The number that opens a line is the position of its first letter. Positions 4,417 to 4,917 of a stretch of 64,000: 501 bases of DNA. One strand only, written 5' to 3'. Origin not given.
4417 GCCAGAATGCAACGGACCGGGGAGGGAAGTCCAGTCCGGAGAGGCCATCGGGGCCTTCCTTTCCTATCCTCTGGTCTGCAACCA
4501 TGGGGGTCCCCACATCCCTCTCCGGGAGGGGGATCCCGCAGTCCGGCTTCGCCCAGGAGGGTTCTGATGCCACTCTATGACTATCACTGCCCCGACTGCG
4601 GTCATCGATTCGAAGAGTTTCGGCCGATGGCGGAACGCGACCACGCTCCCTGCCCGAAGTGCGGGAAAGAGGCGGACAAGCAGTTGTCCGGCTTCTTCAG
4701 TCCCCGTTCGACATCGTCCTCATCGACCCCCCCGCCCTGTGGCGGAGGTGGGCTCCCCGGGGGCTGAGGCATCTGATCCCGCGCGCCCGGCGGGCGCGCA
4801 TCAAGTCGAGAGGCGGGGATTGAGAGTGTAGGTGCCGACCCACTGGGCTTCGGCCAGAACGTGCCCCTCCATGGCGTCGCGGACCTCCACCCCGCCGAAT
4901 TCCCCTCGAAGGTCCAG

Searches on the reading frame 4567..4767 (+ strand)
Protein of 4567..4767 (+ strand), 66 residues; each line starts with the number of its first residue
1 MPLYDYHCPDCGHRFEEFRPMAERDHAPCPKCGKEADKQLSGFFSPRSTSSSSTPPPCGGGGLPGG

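Call 65: search_protein_families(library=pfam, proteins=[window:4567-4767:+], max_evalue=0.001)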
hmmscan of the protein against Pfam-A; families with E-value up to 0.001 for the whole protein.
window:4567-4767:+ (66 aa): 1 family
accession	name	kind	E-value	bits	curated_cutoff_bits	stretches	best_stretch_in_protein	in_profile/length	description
PF09723.15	Zn_ribbon_8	-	4e-16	59.2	34.4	1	1-39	1-40/41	Zinc ribbon domain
